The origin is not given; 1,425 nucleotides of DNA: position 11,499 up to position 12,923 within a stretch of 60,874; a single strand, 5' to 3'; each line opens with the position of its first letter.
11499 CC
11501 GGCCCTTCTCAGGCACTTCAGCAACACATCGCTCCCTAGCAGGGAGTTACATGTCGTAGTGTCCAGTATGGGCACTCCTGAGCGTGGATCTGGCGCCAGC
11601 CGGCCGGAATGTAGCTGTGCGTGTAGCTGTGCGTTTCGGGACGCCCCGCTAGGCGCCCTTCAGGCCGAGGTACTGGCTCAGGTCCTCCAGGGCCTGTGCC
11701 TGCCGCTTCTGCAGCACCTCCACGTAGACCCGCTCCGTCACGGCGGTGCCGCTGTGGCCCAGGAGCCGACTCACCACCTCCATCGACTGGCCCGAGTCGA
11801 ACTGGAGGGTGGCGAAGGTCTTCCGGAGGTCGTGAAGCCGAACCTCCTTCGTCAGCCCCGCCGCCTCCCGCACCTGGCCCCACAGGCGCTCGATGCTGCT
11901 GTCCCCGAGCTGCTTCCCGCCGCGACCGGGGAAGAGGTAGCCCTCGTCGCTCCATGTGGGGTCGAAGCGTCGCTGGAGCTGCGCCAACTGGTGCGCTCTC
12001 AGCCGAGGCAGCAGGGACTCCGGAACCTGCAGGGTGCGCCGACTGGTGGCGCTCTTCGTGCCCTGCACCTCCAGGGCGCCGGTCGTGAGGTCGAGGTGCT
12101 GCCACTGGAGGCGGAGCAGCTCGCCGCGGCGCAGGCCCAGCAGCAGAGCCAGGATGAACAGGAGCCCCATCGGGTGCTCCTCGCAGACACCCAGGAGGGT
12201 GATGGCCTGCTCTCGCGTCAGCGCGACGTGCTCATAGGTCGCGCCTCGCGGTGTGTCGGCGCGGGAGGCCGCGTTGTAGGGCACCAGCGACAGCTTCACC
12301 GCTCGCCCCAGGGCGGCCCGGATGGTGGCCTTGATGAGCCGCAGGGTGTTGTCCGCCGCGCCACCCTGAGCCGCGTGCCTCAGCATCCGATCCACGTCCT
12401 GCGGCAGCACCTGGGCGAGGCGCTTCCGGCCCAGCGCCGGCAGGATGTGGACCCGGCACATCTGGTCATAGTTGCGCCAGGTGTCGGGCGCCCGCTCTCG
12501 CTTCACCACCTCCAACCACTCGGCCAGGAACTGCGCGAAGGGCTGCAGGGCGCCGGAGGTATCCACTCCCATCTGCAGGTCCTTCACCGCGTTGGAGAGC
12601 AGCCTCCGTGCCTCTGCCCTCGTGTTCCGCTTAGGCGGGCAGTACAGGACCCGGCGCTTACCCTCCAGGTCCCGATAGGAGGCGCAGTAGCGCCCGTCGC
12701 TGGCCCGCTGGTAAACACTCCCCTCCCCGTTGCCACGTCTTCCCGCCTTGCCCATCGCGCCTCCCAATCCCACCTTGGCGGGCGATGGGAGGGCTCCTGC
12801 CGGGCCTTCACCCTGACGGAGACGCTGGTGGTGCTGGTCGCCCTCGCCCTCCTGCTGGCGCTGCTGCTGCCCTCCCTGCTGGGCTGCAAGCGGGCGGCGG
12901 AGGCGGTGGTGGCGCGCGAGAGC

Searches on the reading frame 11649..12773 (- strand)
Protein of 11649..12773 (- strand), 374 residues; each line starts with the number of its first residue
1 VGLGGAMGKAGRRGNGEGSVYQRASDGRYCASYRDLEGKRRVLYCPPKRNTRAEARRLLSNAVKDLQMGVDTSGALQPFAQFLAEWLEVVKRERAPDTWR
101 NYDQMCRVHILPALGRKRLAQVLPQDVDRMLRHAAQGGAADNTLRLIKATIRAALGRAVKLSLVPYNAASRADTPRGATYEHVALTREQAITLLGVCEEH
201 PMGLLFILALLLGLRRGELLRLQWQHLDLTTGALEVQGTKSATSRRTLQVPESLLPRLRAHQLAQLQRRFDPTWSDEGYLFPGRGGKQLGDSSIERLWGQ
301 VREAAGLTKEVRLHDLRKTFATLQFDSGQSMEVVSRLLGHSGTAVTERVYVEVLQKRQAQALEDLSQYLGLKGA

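Call 7: search_protein_families(library=pfam, proteins=[window:11649-12773:-])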
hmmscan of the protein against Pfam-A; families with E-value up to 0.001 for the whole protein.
window:11649-12773:- (374 aa): 3 families
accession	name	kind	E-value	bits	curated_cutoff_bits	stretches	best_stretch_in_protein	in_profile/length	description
PF00589.27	Phage_integrase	-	3.4e-20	72.9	27.1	1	185-355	3-170/172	Phage integrase family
PF14659.12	Phage_int_SAM_3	-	7.3e-09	36.2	22.6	1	79-128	2-51/58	Phage integrase, N-terminal SAM-like domain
PF22022.2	Phage_int_M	-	8.2e-05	23.2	27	1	79-169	1-90/96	Phage integrase central domain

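Call 15: search_protein_families(library=phrogs, proteins=[window:11649-12773:-], max_evalue=0.00001)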
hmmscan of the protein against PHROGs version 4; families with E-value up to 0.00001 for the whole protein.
window:11649-12773:- (374 aa): 5 families
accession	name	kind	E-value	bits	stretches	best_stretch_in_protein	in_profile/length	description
phrog_1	-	integration and excision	1.1e-62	214.1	1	23-372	118-454/611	integrase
phrog_216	-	integration and excision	1.9e-29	103.7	1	201-368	75-239/301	integrase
phrog_7685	-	integration and excision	1.3e-07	32.4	1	299-364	169-234/240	integrase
phrog_25190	-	integration and excision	1.8e-06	29.3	1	298-366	35-102/109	integrase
phrog_26960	-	unknown function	2.4e-06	28.9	1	18-152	9-144/146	-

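Call 18: find_related_loci(query=window:11649-12773:-, collection=viral_contigs, flank=3000)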
Query window:11649-12773:- (374 aa) in viral_contigs; peptide patterns used: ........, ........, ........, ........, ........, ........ (x = any residue, [..] = any of these).
6 stretches matched a pattern, but none encodes a relative of the query by tblastn (E <= 1e-3).

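Call 29: find_homologous_proteins(query=window:11649-12773:-, max_evalue=1e-20)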
Query window:11649-12773:- (374 aa): 608 proteins with E <= 1e-20 among 8000 candidates; the best 120 are listed.
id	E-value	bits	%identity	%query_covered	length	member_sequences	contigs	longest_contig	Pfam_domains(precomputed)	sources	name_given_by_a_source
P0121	1.5e-199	681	100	83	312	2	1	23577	PF14659.13,PF00589.28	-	-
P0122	8.1e-55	205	37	97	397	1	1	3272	PF14659.13,PF00589.28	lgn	-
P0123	1.2e-49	188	37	88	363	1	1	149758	PF14659.13,PF00589.28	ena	-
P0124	2.9e-49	187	35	97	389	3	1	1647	PF14659.13,PF00589.28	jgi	jgi:integrase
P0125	7.0e-49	185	35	97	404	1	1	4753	PF14659.13,PF00589.28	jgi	jgi:integrase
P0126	8.3e-49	185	35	96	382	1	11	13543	PF14659.13,PF22022.3,PF00589.28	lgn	-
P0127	1.1e-48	185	34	95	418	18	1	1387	PF14659.13,PF00589.28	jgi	jgi:integrase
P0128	1.4e-48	184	35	96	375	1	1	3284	PF14659.13,PF00589.28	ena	-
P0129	3.0e-48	183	35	94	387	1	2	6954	PF14659.13,PF22022.3,PF00589.28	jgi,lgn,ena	-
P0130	3.4e-48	183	35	95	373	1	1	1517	PF14659.13,PF00589.28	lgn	-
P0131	1.9e-47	181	34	96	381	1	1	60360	PF14659.13,PF22022.3,PF00589.28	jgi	jgi:integrase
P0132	2.6e-47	180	35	94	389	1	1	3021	PF14659.13,PF22022.3,PF00589.28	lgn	-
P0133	2.6e-47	180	34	97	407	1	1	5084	PF14659.13,PF00589.28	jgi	jgi:integrase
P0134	2.8e-47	180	33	95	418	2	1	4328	PF14659.13,PF00589.28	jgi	jgi:integrase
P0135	4.3e-47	179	35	93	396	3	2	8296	PF14659.13,PF00589.28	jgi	jgi:integrase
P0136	4.8e-47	179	32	97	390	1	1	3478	PF14659.13,PF00589.28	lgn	-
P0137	6.1e-47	179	34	96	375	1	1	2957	PF14659.13,PF00589.28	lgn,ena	-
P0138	9.3e-47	178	34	97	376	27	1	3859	PF14659.13,PF00589.28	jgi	jgi:integrase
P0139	1.3e-46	178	33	95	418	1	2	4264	PF14659.13,PF00589.28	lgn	-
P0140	2.2e-46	177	34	96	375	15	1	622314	PF14659.13,PF00589.28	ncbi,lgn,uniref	ncbi:tyrosine-type recombinase/integrase [Terrabacter sp. 2YAF2]|uniref:tyrosine-type recombinase/in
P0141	3.3e-45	173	33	96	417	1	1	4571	PF14659.13,PF00589.28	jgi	jgi:integrase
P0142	4.3e-45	173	35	96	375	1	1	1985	PF14659.13,PF00589.28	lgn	-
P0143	1.5e-44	171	36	96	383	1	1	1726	PF14659.13,PF22022.3,PF00589.28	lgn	-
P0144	1.6e-44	171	33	95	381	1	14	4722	PF14659.13,PF22022.3,PF00589.28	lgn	-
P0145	3.3e-44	170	35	95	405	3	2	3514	PF14659.13,PF00589.28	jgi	jgi:integrase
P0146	4.5e-44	170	34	96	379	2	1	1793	PF14659.13,PF00589.28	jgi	-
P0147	5.7e-44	169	34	96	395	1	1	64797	PF14659.13,PF00589.28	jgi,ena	jgi:integrase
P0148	7.6e-44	169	33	97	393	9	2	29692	PF14659.13,PF00589.28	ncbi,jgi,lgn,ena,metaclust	metaclust:\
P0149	1.0e-43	168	32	95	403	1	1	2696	PF14659.13,PF00589.28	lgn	-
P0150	1.8e-43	168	33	94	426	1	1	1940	PF14659.13,PF00589.28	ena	-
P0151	4.4e-43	166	34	96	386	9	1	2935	PF14659.13,PF00589.28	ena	-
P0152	4.6e-43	166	33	94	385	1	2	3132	PF14659.13,PF00589.28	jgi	jgi:integrase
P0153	8.1e-43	165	35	96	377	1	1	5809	PF14659.13,PF00589.28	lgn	-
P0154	9.5e-43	165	35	96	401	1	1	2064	PF14659.13,PF00589.28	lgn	-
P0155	9.8e-43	165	35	81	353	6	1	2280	PF14659.13,PF00589.28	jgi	jgi:integrase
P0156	1.4e-42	165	36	96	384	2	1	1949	PF00589.28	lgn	-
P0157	1.9e-42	164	31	95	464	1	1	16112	PF14659.13,PF00589.28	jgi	jgi:integrase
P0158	2.0e-42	164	33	97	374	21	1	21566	PF14659.13,PF00589.28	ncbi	-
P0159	2.1e-42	164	35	96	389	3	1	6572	PF14659.13,PF00589.28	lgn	-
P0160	2.1e-42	164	33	97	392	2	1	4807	PF14659.13,PF00589.28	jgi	jgi:integrase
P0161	2.4e-42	164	34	97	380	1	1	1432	PF14659.13,PF22022.3,PF00589.28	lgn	-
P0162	3.1e-42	164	35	91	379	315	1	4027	PF14659.13,PF00589.28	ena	-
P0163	7.5e-42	162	32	98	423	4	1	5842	PF14659.13,PF00589.28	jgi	jgi:integrase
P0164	8.0e-42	162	31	95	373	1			PF14659.13,PF00589.28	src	-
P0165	8.7e-42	162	35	96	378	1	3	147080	PF14659.13,PF00589.28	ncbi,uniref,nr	ncbi:site-specific integrase [Planosporangium flavigriseum]|uniref:Site-specific integrase n=1 Tax=P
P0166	1.1e-41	162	35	96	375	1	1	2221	PF14659.13,PF00589.28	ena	-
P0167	1.6e-41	161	33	95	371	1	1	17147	PF14659.13,PF00589.28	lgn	-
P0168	1.8e-41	161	32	97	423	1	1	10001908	PF14659.13,PF00589.28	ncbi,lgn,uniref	ncbi:tyrosine-type recombinase/integrase [Sphaerisporangium viridialbum]|uniref:tyrosine-type recomb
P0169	2.0e-41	161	31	96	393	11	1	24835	PF14659.13,PF00589.28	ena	-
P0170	2.2e-41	161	34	97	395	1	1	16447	PF14659.13,PF00589.28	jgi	-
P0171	3.0e-41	160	34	80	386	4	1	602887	PF00589.28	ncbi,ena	-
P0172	3.5e-41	160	33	96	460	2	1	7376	PF14659.13,PF00589.28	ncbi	ncbi:MAG: tyrosine-type recombinase/integrase [Frankia sp.]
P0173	3.9e-41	160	32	96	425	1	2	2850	PF14659.13,PF00589.28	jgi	jgi:integrase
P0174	4.0e-41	160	33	97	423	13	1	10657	PF14659.13,PF00589.28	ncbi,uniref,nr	ncbi:site-specific integrase [Microbispora sp. H11081]|uniref:tyrosine-type recombinase/integrase n=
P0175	5.7e-41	159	34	96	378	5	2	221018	PF14659.13,PF00589.28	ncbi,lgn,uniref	ncbi:tyrosine-type recombinase/integrase [Nonomuraea sp. NPDC001023]|uniref:tyrosine-type recombinas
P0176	6.8e-41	159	32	96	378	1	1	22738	PF14659.13,PF00589.28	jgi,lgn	-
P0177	7.0e-41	159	36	94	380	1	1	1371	PF00589.28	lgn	-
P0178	7.8e-41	159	34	96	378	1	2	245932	PF14659.13,PF00589.28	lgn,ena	-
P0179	7.8e-41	159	31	94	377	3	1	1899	PF14659.13,PF00589.28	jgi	jgi:integrase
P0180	8.0e-41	159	35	96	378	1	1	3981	PF14659.13,PF22022.3,PF00589.28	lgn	-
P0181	9.0e-41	159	33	95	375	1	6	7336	PF14659.13,PF00589.28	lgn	-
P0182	9.5e-41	159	33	96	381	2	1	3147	PF14659.13,PF00589.28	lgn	-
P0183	1.2e-40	158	31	97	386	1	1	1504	PF14659.13,PF00589.28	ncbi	-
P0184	1.5e-40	158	34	97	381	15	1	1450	PF14659.13,PF00589.28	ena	-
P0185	5.9e-40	156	31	97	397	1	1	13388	PF14659.13,PF00589.28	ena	-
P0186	8.2e-40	156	31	96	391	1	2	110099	PF14659.13,PF00589.28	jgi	jgi:integrase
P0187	8.4e-40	156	33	94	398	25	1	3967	PF14659.13,PF00589.28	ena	-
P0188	9.1e-40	155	34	94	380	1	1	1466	PF14659.13,PF22022.3,PF00589.28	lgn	-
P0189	9.4e-40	155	35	96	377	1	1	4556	PF14659.13,PF00589.28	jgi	jgi:integrase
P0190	1.1e-39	155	34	73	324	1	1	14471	PF14659.13,PF00589.28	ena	-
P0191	1.2e-39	155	33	96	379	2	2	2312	PF14659.13,PF00589.28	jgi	jgi:integrase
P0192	2.2e-39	154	32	82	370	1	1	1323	PF14659.13,PF00589.28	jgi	jgi:integrase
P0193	2.2e-39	154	33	92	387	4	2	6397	PF14659.13,PF00589.28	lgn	-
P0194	3.1e-39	154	33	97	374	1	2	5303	PF14659.13,PF00589.28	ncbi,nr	ncbi:MAG: site-specific integrase [Propionibacteriales bacterium]|nr:site-specific integrase [Propio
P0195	3.6e-39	153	34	95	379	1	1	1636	PF14659.13,PF00589.28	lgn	-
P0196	4.0e-39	153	33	96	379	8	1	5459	PF14659.13,PF22022.3,PF00589.28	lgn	-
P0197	4.6e-39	153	34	97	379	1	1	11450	PF14659.13,PF00589.28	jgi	jgi:integrase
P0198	4.8e-39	153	34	96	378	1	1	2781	PF14659.13,PF00589.28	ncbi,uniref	ncbi:site-specific integrase [Actinoplanes sp. NPDC051633]|uniref:tyrosine-type recombinase/integras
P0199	5.5e-39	153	32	94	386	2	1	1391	PF14659.13,PF00589.28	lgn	-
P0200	5.7e-39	153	32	95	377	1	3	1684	PF14659.13,PF00589.28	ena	-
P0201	5.9e-39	153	32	95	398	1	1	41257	PF14659.13,PF22022.3,PF00589.28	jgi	jgi:integrase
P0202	6.6e-39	153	32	97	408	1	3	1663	PF14659.13,PF00589.28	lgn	-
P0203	6.8e-39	153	34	97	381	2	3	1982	PF14659.13,PF00589.28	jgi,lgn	jgi:integrase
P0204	7.4e-39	152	33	95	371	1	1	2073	PF14659.13,PF00589.28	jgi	jgi:integrase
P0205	8.5e-39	152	33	97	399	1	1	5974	PF00589.28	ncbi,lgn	-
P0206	9.0e-39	152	34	93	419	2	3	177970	PF14659.13,PF00589.28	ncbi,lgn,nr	ncbi:site-specific recombinase XerD [Frankia sp. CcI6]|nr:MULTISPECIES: tyrosine-type recombinase/in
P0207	9.0e-39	152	33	98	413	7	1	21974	PF14659.13,PF00589.28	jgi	jgi:integrase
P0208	1.1e-38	152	34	96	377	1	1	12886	PF14659.13,PF00589.28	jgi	jgi:integrase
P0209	1.3e-38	152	33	97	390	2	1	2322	PF14659.13,PF00589.28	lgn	-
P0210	1.3e-38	152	34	96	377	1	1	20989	PF14659.13,PF00589.28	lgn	-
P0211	1.5e-38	151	32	96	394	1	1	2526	PF14659.13,PF00589.28,PF02899.24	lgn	-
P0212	1.6e-38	151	32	96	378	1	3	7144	PF14659.13,PF00589.28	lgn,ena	-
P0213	1.7e-38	151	32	97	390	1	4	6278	PF14659.13,PF00589.28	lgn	-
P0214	1.7e-38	151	33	93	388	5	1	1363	PF14659.13,PF00589.28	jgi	-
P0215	1.9e-38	151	31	96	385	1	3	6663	PF14659.13,PF00589.28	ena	-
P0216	2.3e-38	151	32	94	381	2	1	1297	PF14659.13,PF00589.28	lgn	-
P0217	2.5e-38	151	33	97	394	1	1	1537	PF00589.28,PF02899.24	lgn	-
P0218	2.6e-38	151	33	97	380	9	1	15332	PF14659.13,PF00589.28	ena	-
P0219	2.9e-38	150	33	91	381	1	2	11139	PF14659.13,PF00589.28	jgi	jgi:integrase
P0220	3.3e-38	150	33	96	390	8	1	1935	PF14659.13,PF00589.28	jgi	jgi:integrase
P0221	4.1e-38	150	33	97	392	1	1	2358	PF14659.13,PF00589.28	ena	-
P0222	5.2e-38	150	30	94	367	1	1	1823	PF14659.13,PF00589.28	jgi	jgi:integrase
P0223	5.8e-38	149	34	98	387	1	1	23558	PF14659.13,PF22022.3,PF00589.28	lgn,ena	-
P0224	6.0e-38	149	34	97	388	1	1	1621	PF14659.13,PF00589.28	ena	-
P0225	6.3e-38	149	31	97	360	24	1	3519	PF14659.13,PF00589.28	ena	-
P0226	6.7e-38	149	31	97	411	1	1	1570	PF14659.13,PF00589.28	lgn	-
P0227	6.8e-38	149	33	96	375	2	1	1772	PF14659.13,PF00589.28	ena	-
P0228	7.5e-38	149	34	95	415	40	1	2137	PF14659.13,PF00589.28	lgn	-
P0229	8.0e-38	149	33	97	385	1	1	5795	PF14659.13,PF14657.13,PF00589.28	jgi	jgi:integrase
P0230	9.5e-38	149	31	96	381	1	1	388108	PF14659.13,PF00589.28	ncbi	ncbi:MAG: site-specific integrase [Thermomicrobiales bacterium]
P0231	1.1e-37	149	32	91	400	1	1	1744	PF14659.13,PF00589.28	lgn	-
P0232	1.1e-37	149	32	90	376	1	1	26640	PF14659.13,PF00589.28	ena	-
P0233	1.5e-37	148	32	94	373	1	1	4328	PF14659.13,PF00589.28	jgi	jgi:integrase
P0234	1.5e-37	148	33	95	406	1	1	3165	PF14659.13,PF00589.28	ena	-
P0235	1.7e-37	148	33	96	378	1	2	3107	PF14659.13,PF00589.28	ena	-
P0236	2.2e-37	148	32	95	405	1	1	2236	PF14659.13,PF00589.28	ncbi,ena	-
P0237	3.2e-37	147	32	96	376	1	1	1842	PF14659.13,PF00589.28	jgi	jgi:integrase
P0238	3.5e-37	147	31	91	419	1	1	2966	PF14659.13,PF00589.28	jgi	jgi:integrase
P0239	3.6e-37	147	31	95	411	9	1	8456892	PF14659.13,PF00589.28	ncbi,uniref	ncbi:tyrosine-type recombinase/integrase [Kribbella sp. HUAS MG21]|uniref:Tyrosine-type recombinase/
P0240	4.4e-37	147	30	90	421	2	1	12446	PF14659.13,PF00589.28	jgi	-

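Call 31: find_encoding_contigs(protein=P0121, flank=10000, max_places=10)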
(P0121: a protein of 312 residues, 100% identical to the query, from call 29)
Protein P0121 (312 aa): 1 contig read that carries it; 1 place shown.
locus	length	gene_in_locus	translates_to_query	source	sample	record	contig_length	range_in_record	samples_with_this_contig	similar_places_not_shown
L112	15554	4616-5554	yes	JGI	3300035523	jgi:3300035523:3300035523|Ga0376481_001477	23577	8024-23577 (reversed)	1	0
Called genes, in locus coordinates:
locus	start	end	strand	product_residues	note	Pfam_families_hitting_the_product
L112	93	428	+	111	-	-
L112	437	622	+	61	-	-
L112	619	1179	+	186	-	PF01510:Amidase_2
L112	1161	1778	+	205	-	PF04542:Sigma70_r2, PF08281:Sigma70_r4_2 (weak)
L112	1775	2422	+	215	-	PF00404:Dockerin_1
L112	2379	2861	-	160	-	-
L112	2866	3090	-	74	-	-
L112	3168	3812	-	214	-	PF20314:DUF6610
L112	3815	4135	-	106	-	PF00583:Acetyltransf_1, PF13508:Acetyltransf_7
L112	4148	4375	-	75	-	-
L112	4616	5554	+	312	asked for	PF14659:Phage_int_SAM_3, PF00589:Phage_integrase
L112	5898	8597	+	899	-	PF00754:F5_F8_type_C (weak), PF01229:Glyco_hydro_39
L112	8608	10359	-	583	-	PF05157:MshEN, PF00437:T2SSE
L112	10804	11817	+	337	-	PF01208:URO-D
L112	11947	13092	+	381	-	PF02595:Gly_kinase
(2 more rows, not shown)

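Call 32: list_cluster_members(proteins=[P0121, P0001])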
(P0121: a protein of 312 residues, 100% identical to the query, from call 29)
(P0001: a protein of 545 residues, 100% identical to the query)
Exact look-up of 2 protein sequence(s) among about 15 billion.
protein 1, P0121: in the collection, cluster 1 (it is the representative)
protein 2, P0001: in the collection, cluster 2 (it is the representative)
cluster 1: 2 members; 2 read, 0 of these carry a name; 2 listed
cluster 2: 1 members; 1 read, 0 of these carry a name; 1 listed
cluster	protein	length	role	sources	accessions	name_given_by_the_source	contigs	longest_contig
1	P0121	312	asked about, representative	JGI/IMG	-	-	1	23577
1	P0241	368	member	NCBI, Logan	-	-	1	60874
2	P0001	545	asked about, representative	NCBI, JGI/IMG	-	-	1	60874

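Call 47: search_solved_structures(query=window:11649-12773:-, max_evalue=0.01, show_alignments=2)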
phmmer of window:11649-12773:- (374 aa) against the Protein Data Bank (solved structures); distinct sequences matched with E-value up to 0.01: 11.
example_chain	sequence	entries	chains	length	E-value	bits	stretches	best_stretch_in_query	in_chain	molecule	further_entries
5hxy_A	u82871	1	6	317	6.9e-12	48.8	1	81-352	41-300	Tyrosine recombinase XerA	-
4a8e_A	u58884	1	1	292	2.7e-11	46.8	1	168-363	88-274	PROBABLE TYROSINE RECOMBINASE XERC-LIKE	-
2a3v_A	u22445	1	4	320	2.4e-09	40.5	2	298-366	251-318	site-specific recombinase IntI4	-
2kkp_A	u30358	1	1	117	5e-09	39.4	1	80-180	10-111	Phage integrase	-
3nkh_A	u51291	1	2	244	4.8e-06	29.6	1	224-367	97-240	Integrase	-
5vfz_A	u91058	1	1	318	0.00038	23.3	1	201-367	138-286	Gp33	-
5dcf_A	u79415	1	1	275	0.00045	23.1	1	211-360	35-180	Tyrosine recombinase XerD,DNA translocase FtsK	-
1a0p_A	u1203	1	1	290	0.00093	22.1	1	203-360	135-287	SITE-SPECIFIC RECOMBINASE XERD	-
2kob_A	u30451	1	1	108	0.0019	21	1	99-181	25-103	Uncharacterized protein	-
2kd1_A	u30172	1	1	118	0.0051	19.6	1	79-178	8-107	DNA integration/recombination/invertion protein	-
5jjv_A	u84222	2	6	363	0.0057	19.5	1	204-360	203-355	Tyrosine recombinase XerH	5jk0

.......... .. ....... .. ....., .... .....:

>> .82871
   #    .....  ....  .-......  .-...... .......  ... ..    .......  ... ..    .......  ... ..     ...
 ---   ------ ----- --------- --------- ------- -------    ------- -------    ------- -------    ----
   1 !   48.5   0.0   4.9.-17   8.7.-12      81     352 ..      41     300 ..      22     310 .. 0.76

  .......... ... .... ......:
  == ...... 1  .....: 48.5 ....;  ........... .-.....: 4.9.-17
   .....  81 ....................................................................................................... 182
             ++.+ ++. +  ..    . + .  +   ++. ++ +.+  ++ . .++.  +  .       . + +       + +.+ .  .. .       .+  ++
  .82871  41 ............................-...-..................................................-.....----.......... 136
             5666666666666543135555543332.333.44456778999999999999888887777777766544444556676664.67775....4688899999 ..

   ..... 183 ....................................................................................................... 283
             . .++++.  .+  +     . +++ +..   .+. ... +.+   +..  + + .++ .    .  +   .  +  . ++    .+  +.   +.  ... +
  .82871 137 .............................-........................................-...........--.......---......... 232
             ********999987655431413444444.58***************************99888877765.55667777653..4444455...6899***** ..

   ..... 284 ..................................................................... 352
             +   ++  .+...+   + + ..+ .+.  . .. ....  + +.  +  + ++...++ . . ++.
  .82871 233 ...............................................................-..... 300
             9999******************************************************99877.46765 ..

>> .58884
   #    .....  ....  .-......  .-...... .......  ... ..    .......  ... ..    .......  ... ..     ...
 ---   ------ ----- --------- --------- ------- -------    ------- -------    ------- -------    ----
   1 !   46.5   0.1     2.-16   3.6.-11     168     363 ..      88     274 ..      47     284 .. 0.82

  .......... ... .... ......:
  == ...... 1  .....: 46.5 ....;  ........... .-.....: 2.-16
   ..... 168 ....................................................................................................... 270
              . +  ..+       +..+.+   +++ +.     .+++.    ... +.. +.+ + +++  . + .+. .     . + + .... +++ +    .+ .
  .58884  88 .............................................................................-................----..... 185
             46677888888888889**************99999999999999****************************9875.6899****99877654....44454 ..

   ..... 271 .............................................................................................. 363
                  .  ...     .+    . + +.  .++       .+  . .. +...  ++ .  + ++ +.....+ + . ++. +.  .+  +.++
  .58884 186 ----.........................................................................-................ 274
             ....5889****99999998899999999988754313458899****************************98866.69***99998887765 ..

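Call 56: predict_structure(alignment_id=A1)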
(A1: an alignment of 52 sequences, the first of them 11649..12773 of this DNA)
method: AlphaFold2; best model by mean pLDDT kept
length: 374 residues; sequences in the alignment: 52
mean_pLDDT: 90.7   pTM: 0.75
mean pLDDT of the five models: 90.7, 90.4, 89.1, 88.3, 86.8
residues with pLDDT >= 90: 294; 70-90: 45; 50-70: 27; < 50: 8
segments of 3 or more residues with pLDDT < 50: 1-5
pLDDT, mean of each block of 10 residues (from residue 1): 47 70 96 89 92 95 84 80 98 96 98 97 97 96 96 97 94 87 93 97 97 95 97 88 81 96 96 96 96 97 97 96 96 91 64 88 95 70
secondary structure, 60 per line:
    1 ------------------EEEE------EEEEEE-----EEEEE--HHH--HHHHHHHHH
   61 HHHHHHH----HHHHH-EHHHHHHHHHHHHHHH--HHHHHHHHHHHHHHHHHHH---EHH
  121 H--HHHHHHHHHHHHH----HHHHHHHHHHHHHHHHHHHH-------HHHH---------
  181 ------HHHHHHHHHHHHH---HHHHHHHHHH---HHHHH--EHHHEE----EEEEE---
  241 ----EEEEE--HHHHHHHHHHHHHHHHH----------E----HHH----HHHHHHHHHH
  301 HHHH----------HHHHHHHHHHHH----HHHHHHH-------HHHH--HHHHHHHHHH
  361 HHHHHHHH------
elements in order: E19-22 E29-34 E40-44 H52-67 H72-76 H79-93 H96-114 H124-136 H141-160 H168-171 H187-199 H203-212 H216-220 E233-237 E245-249 H252-268 H291-304 H315-326 H331-337 H345-348 H351-368
